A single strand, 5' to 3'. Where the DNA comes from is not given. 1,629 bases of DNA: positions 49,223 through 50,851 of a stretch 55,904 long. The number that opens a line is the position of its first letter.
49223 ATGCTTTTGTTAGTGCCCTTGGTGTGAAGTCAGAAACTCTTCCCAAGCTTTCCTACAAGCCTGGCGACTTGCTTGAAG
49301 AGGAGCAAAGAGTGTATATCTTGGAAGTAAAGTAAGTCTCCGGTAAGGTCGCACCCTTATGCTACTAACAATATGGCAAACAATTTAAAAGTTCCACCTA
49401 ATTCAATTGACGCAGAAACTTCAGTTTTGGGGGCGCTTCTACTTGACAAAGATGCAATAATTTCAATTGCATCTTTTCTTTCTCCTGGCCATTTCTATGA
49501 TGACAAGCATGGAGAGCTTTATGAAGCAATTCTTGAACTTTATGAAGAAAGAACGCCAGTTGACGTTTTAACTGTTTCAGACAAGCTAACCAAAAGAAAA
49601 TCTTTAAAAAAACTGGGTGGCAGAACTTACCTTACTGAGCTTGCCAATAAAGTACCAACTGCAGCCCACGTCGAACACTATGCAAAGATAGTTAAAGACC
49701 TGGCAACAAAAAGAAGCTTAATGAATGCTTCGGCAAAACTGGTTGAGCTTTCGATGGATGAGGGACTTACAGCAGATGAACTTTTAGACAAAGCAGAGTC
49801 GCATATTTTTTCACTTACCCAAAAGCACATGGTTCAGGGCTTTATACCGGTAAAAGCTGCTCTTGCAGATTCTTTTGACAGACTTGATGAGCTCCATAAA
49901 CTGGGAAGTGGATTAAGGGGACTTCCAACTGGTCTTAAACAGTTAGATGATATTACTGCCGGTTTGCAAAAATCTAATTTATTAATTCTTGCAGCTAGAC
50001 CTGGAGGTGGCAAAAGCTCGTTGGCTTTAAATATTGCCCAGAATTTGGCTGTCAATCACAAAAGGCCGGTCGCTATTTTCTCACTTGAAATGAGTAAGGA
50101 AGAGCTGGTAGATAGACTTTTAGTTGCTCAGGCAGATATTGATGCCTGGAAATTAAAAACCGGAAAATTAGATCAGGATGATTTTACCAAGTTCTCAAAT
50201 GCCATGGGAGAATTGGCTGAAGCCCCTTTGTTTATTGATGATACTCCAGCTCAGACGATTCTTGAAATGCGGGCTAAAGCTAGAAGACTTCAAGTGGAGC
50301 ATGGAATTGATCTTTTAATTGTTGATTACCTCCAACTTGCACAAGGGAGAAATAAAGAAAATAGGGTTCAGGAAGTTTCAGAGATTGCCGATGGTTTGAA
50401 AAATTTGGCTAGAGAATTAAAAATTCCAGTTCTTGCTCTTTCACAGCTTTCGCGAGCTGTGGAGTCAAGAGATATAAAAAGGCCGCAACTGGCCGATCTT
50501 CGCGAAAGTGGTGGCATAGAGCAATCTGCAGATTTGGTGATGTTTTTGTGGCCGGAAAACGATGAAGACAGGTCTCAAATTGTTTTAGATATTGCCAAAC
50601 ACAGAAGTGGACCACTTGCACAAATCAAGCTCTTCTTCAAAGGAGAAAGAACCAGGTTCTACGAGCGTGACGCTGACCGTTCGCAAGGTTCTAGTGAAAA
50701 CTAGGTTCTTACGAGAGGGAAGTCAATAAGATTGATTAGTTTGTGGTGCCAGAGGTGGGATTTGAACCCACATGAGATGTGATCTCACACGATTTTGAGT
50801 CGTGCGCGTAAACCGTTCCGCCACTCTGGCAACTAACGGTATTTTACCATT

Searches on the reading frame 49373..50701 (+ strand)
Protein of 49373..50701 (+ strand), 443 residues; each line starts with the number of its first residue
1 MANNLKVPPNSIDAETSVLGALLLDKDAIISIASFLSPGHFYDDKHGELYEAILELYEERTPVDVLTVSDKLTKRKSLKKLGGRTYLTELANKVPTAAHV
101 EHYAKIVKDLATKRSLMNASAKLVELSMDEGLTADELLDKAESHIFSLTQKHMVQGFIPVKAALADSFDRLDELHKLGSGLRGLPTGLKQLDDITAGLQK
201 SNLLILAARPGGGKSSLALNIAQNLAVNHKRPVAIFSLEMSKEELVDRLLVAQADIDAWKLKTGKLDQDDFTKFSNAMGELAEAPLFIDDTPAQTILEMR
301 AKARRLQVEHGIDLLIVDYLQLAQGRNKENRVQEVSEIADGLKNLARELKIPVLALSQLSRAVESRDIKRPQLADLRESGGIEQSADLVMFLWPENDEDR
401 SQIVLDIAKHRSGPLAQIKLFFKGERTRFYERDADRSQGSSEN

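Call 50: search_protein_families(library=pfam, proteins=[window:49373-50701:+], max_evalue=0.00001)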
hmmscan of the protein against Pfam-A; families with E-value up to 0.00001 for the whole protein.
window:49373-50701:+ (443 aa): 4 families
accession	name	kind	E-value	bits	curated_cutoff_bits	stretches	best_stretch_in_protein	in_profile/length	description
PF03796.21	DnaB_C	-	2.6e-95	319.1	27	1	183-430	1-254/255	DnaB-like helicase C terminal domain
PF00772.26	DnaB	-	8.7e-36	122.5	23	1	8-109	2-103/103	DnaB-like helicase N terminal domain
PF13481.12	AAA_25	-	2.7e-17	63.5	27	1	186-359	17-190/195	AAA domain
PF06745.19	ATPase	-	1.3e-07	31.6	26.6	1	185-415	2-210/231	KaiC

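Call 51: find_related_loci(query=window:49373-50701:+, collection=genome_contigs, flank=200)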
Query window:49373-50701:+ (443 aa) in genome_contigs; peptide patterns used: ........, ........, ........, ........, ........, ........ (x = any residue, [..] = any of these).
127 stretches matched a pattern; 104 encode a relative of the query (tblastn E <= 1e-3); the best 80 are kept; 80 distinct loci.
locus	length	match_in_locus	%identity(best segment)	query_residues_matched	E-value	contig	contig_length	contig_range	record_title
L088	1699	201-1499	71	6-438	0e+0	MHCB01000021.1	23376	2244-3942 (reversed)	MAG: Candidatus Blackburnbacteria bacterium RIFCSPHIGHO2_12_FULL_44_25 rifcsphigho2_12_scaffold_2922, whole genome shotg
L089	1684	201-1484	72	6-433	0e+0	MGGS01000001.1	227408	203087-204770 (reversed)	MAG: Candidatus Woesebacteria bacterium RIFCSPHIGHO2_02_FULL_42_20 rifcsphigho2_02_scaffold_107, whole genome shotgun se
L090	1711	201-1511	70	2-436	0e+0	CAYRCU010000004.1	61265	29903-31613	MAG TPA_asm: uncultured Gammaproteobacteria bacterium isolate SRP338002_co1_166 genome assembly, contig: NODE_452_length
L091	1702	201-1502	71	3-436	0e+0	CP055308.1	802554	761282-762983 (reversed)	MAG: Candidatus Woesebacteria bacterium isolate Ch104a chromosome, complete genome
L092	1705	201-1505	69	5-438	0e+0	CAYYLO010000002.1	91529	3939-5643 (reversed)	MAG TPA_asm: uncultured Gammaproteobacteria bacterium isolate binchicken_co144_799 genome assembly, contig: NODE_583_len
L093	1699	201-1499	70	5-436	0e+0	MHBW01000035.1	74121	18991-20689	MAG: Candidatus Blackburnbacteria bacterium RIFCSPHIGHO2_01_FULL_43_15b rifcsphigho2_01_scaffold_921, whole genome shotg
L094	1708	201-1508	69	3-437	0e+0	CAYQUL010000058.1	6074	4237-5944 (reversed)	MAG TPA_asm: uncultured Gammaproteobacteria bacterium isolate SRP342105_co1_495 genome assembly, contig: NODE_18498_leng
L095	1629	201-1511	69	4-440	0e+0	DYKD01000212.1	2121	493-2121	MAG TPA_asm: Brevinema andersonii isolate SulCav_AS07-7_42_24 SulCav_AS07_7_41773_length_2121_cov_12_590513, whole genom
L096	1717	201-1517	59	6-443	1e-178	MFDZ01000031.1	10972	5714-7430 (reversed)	MAG: Candidatus Daviesbacteria bacterium RIFCSPLOWO2_02_FULL_41_8 rifcsplowo2_02_scaffold_21412, whole genome shotgun se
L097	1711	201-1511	59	6-442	2e-178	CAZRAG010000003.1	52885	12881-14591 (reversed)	MAG TPA_asm: uncultured Pseudomonadales bacterium isolate SRP093185_co1_24 genome assembly, contig: NODE_246_length_5288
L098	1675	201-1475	56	6-430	6e-172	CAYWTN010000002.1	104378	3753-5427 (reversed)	MAG TPA_asm: uncultured Pseudomonadales bacterium isolate SRP344714_co1_151 genome assembly, contig: NODE_466_length_104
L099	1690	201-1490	60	1-430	2e-171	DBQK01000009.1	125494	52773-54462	MAG TPA_asm: Patescibacteria group bacterium UBA1396 UBA1396_contig_3222, whole genome shotgun sequence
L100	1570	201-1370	65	1-390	1e-173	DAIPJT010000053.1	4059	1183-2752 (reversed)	MAG TPA_asm: Patescibacteria group bacterium isolate CTOTU11699 NODE_11173_length_4059_cov_7.308442, whole genome shotgu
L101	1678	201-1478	61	6-430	2e-171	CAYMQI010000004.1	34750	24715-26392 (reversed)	MAG TPA_asm: uncultured Pseudomonadales bacterium isolate SRP050083_co2_357 genome assembly, contig: NODE_756_length_347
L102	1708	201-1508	53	6-429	2e-152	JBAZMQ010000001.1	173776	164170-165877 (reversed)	MAG: Patescibacteria group bacterium isolate SO_2017_LW4_47 scaffold_273_c1_LW137-91_2017, whole genome shotgun sequence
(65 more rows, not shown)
